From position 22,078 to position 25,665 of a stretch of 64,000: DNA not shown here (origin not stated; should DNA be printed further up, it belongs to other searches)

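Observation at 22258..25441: Previously unnamed ~47-residue repeat family (~22 tandem copies)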

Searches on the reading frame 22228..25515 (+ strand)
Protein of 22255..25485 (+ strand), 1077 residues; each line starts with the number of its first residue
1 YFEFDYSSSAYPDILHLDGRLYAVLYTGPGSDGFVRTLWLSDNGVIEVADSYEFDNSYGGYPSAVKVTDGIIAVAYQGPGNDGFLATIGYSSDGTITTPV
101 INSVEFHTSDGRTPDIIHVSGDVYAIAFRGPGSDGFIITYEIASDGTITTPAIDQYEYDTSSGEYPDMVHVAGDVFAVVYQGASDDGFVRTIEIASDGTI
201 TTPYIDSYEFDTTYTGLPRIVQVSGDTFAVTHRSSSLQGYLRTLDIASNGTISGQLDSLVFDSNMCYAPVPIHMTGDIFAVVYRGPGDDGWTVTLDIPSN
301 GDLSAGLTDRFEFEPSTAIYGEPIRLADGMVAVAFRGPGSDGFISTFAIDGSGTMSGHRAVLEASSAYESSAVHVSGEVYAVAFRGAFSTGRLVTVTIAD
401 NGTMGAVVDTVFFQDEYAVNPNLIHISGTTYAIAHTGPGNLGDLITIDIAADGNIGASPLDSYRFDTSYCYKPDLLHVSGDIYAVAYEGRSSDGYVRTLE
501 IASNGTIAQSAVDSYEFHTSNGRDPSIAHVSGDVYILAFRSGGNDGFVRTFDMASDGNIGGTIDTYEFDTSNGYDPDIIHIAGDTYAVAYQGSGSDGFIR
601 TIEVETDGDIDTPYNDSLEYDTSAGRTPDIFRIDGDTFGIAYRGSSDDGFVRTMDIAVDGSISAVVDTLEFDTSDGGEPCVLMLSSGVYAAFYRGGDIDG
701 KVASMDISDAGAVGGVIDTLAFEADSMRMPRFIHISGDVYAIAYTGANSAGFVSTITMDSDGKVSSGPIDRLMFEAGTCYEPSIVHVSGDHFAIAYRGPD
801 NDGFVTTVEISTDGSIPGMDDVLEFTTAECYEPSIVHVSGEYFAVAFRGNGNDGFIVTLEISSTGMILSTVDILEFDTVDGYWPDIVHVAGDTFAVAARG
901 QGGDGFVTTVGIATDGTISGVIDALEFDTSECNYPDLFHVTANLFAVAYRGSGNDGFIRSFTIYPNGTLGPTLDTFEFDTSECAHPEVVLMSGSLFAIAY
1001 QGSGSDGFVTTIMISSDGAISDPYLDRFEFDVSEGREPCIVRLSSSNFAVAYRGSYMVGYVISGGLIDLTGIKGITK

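Call 5: search_protein_families(library=pfam, proteins=[window:22258-25441:+], max_evalue=1)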
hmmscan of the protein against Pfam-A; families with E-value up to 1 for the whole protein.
window:22258-25441:+ (1061 aa): 0 families

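Call 6: search_protein_families(library=ncbifam, proteins=[window:22258-25441:+], max_evalue=1)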
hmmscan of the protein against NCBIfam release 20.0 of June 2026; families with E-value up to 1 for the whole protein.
window:22258-25441:+ (1061 aa): 1 family
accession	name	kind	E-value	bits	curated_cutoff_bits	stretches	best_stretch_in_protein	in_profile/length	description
NF007867.0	PRK10577.1-3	subfamily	0.0042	15.5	849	1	367-431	500-565/710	Fe(3+)-hydroxamate ABC transporter permease FhuB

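Call 11: search_solved_structures(query=window:22255-25485:+, max_evalue=10)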
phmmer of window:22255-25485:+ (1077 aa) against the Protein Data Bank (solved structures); distinct sequences matched with E-value up to 10: 0.

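Call 12: find_homologous_proteins(query=window:22255-25485:+)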
Query window:22255-25485:+ (1077 aa): 265 proteins with E <= 0.001 among 8000 candidates; the best 120 are listed.
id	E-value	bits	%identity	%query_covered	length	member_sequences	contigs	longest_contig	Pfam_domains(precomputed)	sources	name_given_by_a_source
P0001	5.1e-284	963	40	98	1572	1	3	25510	-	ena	-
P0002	3.7e-262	891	39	88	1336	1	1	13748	PF13385.14,PF07790.17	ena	-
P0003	1.3e-248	846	40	65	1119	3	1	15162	PF13385.14,PF07790.17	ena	-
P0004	5.5e-232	791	42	62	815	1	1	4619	PF13385.14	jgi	-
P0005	2.0e-206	706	43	64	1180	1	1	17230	PF13385.14,PF07790.17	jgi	-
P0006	2.8e-200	686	42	67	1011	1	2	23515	-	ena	-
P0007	1.8e-195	670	43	57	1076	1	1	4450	PF13385.14,PF07790.17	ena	-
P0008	3.1e-195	669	44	65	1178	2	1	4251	PF13385.14,PF07790.17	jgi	jgi:flagellin-like protein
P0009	9.2e-193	661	37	80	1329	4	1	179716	PF11954.14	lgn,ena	-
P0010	6.1e-191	655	44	65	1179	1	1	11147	PF13385.14,PF24905.2,PF07790.17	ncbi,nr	ncbi:MAG: LamG-like jellyroll fold domain-containing protein [Candidatus Thermoplasmatota archaeon]|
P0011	2.9e-186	640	36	61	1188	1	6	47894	PF13385.14,PF07790.17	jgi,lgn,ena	-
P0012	2.4e-185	637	42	61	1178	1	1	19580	PF13385.14,PF07790.17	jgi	jgi:hypothetical protein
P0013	2.7e-182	626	40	69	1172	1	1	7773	PF13385.14,PF07790.17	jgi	-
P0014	5.0e-178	612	39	65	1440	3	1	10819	PF20773.6,PF07790.17,PF22145.2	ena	-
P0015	5.4e-178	612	42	57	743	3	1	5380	PF13385.14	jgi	jgi:concanavalin A-like lectin/glucanase superfamily protein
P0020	8.4e-172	592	36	70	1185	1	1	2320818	PF13385.14,PF07790.17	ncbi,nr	ncbi:MAG: type IV pilin [Thermoplasmatales archaeon]|nr:MAG: type IV pilin [Thermoplasmatales archae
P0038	1.6e-151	525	38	64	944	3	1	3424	PF13385.14,PF19377.5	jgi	jgi:hypothetical protein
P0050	6.9e-143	496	34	75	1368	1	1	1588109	PF12815.13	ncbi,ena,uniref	ncbi:beta strand repeat-containing protein [Nitrosopumilus sp.]|uniref:beta strand repeat-containing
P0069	3.6e-121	424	44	34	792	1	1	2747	PF20384.4,PF02740.21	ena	-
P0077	9.6e-106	373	43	33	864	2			PF11910.15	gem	-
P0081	1.1e-103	366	40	33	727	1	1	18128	PF13385.14,PF01339.23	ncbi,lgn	-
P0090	1.9e-100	355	48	33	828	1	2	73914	PF07963.18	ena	-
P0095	3.4e-99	351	50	33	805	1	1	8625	-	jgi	jgi:type II secretory pathway pseudopilin PulG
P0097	5.9e-98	347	46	33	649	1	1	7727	-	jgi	jgi:hypothetical protein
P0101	3.4e-96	341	43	34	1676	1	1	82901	PF07963.18,PF13385.14,PF08309.18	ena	-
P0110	7.2e-92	327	41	33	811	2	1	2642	PF20384.4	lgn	-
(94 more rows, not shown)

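Call 13: search_protein_families(library=pfam, proteins=[P0010, P0001, P0097, P0095, P0050, P0101, P0009], max_evalue=0.1)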
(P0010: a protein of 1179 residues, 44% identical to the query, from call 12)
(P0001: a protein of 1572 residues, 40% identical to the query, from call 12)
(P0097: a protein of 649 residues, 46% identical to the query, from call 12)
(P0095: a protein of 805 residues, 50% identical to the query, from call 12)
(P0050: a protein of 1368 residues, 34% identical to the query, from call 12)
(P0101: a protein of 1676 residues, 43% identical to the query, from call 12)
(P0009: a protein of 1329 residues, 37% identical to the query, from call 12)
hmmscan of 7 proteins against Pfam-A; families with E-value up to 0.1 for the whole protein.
P0010 (1179 aa): 7 families
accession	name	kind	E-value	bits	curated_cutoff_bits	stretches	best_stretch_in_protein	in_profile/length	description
PF13385.13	Laminin_G_3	-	1.1e-12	48.8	27.6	2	1065-1169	32-149/151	Concanavalin A-like lectin/glucanases superfamily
PF07790.16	Pilin_N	-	3e-08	34.9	25.2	1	14-86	1-73/78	Archaeal Type IV pilin, N-terminal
PF24905.1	TTC3_9th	-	6.4e-06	26.3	27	0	891-914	16-39/60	TTC3, helical domain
PF16656.11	Pur_ac_phosph_N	-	0.0021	19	30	0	210-233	56-79/93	Purple acid Phosphatase, N-terminal domain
PF09294.16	Interfer-bind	-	0.003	18.2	21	0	215-238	64-88/104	Interferon-alpha/beta receptor, fibronectin type III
PF01419.22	Jacalin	-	0.017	16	22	0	847-890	70-112/136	Jacalin-like lectin domain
PF05354.17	Phage_attach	-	0.029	15.4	26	0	502-540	56-94/99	Phage Head-Tail Attachment protein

P0001 (1572 aa): 5 families
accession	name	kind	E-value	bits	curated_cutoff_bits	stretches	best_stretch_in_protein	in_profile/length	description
PF21910.2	GH85_C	-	6.6e-05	23.7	27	0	1212-1238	18-44/95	GH85 endohexosaminidases, C-terminal domain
PF03272.18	Mucin_bdg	-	0.0017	18.6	27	0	1267-1320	29-81/116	Putative mucin or carbohydrate-binding module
PF17400.7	DUF5406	-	0.0062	17.2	25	0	769-834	28-93/116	Family of unknown function (DUF5406)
PF09294.16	Interfer-bind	-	0.047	14.4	21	0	442-484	40-81/104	Interferon-alpha/beta receptor, fibronectin type III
PF23765.1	Matrix_Paramyxo_C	-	0.07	13.3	27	0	196-235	89-126/159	Paramyxoviridae matrix protein C-terminal domain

P0097 (649 aa): 1 family
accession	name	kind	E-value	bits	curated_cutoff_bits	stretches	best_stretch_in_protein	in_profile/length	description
PF03561.21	Allantoicase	-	0.038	14.2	27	0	390-419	53-82/155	Allantoicase repeat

P0095 (805 aa): 5 families
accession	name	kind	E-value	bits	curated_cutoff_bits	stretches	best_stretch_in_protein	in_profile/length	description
PF11005.13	DUF2844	-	9.8e-05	22.7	22.4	0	679-693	46-60/130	Protein of unknown function (DUF2844)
PF19833.4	RecG_dom3_C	-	0.0001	22.7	26.8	0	594-610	32-48/87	ATP-dependent DNA helicase RecG, domain 3, C-terminal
PF05345.18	He_PIG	-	0.00022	22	24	1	256-344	6-96/96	Putative Ig domain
PF22352.2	K319L-like_PKD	-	0.00025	21.4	27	1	381-437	32-84/84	K319L-like, PKD domain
PF11187.14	Mbeg1-like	-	0.097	12.5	21.1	0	454-485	16-47/224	Mbeg1-like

P0050 (1368 aa): 1 family
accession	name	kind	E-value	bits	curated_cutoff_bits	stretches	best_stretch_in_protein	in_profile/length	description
PF12815.12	CTD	-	2.6e-13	50.8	25.4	4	1243-1315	3-70/72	Spt5 C-terminal nonapeptide repeat binding Spt4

P0101 (1676 aa): 4 families
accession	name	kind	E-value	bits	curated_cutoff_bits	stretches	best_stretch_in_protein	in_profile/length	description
PF08309.17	LVIVD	-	8e-32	108.8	20.2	5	579-617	4-40/42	LVIVD repeat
PF13385.13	Laminin_G_3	-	1e-10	42.4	27.6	1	1379-1475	52-149/151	Concanavalin A-like lectin/glucanases superfamily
PF07963.17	N_methyl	-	3.2e-06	26.9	21.2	1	7-30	2-25/27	Prokaryotic N-terminal methylation motif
PF21684.2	PipB2_N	-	0.042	14.4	27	0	1282-1330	49-97/107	Secreted effector protein PipB2, N-terminal domain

P0009 (1329 aa): 1 family
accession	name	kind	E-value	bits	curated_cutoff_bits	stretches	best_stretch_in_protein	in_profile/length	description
PF11954.13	DUF3471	-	4.8e-06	27.4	29.3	0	956-1013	38-97/103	Domain of unknown function (DUF3471)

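Call 31: predict_structure(alignment_id=A2)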
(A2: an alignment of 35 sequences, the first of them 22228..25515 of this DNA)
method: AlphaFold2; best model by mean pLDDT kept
length: 1096 residues; sequences in the alignment: 35
mean_pLDDT: 75.1   pTM: 0.45
mean pLDDT of the five models: 75.1, 75.0, 73.0, 66.1, 64.7
residues with pLDDT >= 90: 470; 70-90: 274; 50-70: 92; < 50: 260
segments of 3 or more residues with pLDDT < 50: 1-34, 36-43, 64-69, 235-250, 264-284, 324-377, 397-436, 438-447, 684-692, 697-714, 722-734, 1077-1096
pLDDT, mean of each block of 10 residues (from residue 1): 28 37 43 45 48 52 49 61 77 81 72 85 90 93 94 88 94 92 94 94 95 89 84 50 44 60 45 35 63 79 88 81 41 24 27 28 28 43 84 58 38 35 35 42 48 80 69 87 92 94 95 92 92 94 96 93 94 93 94 94 94 92 81 90 85 83 90 81 49 46 39 47 40 57 82 82 79 67 87 94 96 95 88 95 96 97 98 96 94 96 97 97 96 97 96 97 97 97 95 96 93 95 89 77 92 87 82 59 33 31
secondary structure, 60 per line:
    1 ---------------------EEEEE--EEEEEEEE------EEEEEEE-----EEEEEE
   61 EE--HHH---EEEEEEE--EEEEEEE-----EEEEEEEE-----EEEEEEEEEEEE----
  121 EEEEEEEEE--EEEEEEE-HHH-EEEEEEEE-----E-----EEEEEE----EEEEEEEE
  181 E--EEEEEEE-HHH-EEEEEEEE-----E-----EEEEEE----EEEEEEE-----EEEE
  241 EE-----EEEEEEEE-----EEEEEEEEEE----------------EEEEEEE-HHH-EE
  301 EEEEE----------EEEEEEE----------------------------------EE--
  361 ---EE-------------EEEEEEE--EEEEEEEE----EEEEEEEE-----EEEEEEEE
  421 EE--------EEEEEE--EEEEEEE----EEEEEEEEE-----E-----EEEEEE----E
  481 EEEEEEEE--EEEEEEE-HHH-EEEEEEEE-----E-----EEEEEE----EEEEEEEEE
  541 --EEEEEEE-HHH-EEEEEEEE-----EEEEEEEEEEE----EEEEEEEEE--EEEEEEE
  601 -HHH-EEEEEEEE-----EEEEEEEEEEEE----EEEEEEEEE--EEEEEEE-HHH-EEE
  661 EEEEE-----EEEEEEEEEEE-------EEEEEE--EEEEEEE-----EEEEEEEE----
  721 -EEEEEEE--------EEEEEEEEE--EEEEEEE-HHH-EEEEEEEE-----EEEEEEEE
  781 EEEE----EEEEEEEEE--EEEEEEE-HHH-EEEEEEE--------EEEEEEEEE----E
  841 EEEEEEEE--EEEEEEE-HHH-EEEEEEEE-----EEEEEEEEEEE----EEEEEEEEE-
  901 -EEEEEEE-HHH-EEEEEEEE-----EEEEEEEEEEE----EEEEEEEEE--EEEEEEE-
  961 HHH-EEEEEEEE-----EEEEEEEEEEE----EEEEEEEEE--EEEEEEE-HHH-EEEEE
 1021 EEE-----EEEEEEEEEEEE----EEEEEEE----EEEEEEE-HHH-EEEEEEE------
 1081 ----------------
elements in order (helices of 4 or more, strands of 3 or more residues): E22-26 E29-36 E43-49 E55-62 E71-77 E80-86 E92-99 E105-116 E121-129 E132-138 E144-151 E163-168 E173-181 E184-190 E196-203 E215-220 E225-231 E237-242 E248-255 E261-270 E287-293 E299-305 E316-322 E379-385 E388-395 E400-407 E413-422 E431-436 E439-445 E450-458 E470-475 E480-488 E491-497 E503-510 E522-527 E532-540 E543-549 E555-562 E568-578 E583-591 E594-600 E606-613 E619-630 E635-643 E646-652 E658-665 E671-681 E689-694 E697-703 E709-716 E722-728 E737-745 E748-754 E760-767 E773-784 E789-797 E800-806 E812-818 E827-835 E840-848 E851-857 E863-870 E876-886 E891-899 E902-908 E914-921 E927-937 E942-950 E953-959 E965-972 E978-988 E993-1001 E1004-1010 E1016-1023 E1029-1040 E1045-1051 E1056-1062 E1068-1074

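Call 33: fold_search(model_id=the predicted structure, library=pdb)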
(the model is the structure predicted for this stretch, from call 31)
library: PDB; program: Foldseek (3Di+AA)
matches with E <= 10: 1446; with E <= 0.001: 661
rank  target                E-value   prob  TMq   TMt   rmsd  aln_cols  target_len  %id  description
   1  6jp6_A                4.6e-18  1.00  0.26  0.28  24.2      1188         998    9  The X-ray structure of yeast tRNA methyltransferase complex of Trm7 and Trm734 essential for 2'-O-methylation at the f (released 2019-10-02)
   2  5v3o_A                8.2e-17  1.00  0.22  0.22  31.8      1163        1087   10  Cereblon in complex with DDB1 and CC-220 (released 2017-05-03)
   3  6zue_A                9.8e-17  1.00  0.22  0.22  32.7      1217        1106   10  Crystal structure of human DDB1 bound to human DCAF1 (amino acid residues 1046-1396) (released 2021-07-28)
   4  9a40_C                1.2e-16  1.00  0.21  0.20  30.7      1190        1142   10  model of Cullin4 (released 2024-09-18)
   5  9qaw_B                1.3e-16  1.00  0.13  0.04  28.8      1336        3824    9  CryoEM structure of the human LRP2 receptor ectodomain in complex with LRPAP1 (released 2026-03-11)
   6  9fjx_A                2.8e-16  1.00  0.21  0.21  31.7      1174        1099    8  Crystal structure of human CRBN-DDB1 in complex with Lenalidomide (released 2025-01-29)
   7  3ei1_A                5.0e-16  1.00  0.23  0.23  33.2      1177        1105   10  Structure of hsDDB1-drDDB2 bound to a 14 bp 6-4 photoproduct containing DNA-duplex (released 2009-01-20)
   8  4e54_A                6.5e-16  1.00  0.22  0.21  32.8      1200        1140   10  Damaged DNA induced UV-damaged DNA-binding protein (UV-DDB) dimerization and its roles in chromatinized DNA repair (released 2012-08-08)
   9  8qh5_B                6.8e-16  1.00  0.20  0.20  32.1      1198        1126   10  CryoEM structure of UVSSA(VHS)-CSA-DDB1-DDA1 (released 2024-08-14)
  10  8ajm_A                7.1e-16  1.00  0.21  0.20  32.4      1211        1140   10  Structure of human DDB1-DCAF12 in complex with the C-terminus of CCT5 (released 2022-11-09)
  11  6xk9_B                8.2e-16  1.00  0.21  0.21  31.7      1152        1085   10  Cereblon in complex with DDB1, CC-90009, and GSPT1 (released 2020-12-02)
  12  4a11_A                1.1e-15  1.00  0.21  0.21  29.4      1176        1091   10  Structure of the hsDDB1-hsCSA complex (released 2011-12-07)
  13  9bfs_A                1.5e-15  1.00  0.15  0.11  34.0      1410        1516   10  Cryo-EM structure of Sevenless extracellular domain (dimer, pH 6.6) (released 2025-01-29)
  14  2b5l_B                1.9e-15  1.00  0.20  0.19  31.7      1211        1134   10  Crystal Structure of DDB1 In Complex with Simian Virus 5 V Protein (released 2006-02-28)
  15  4a08_A                2.8e-15  1.00  0.25  0.25  32.6      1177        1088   10  Structure of hsDDB1-drDDB2 bound to a 13 bp CPD-duplex (purine at D-1 position) at 3.0 A resolution (CPD 1) (released 2011-11-30)
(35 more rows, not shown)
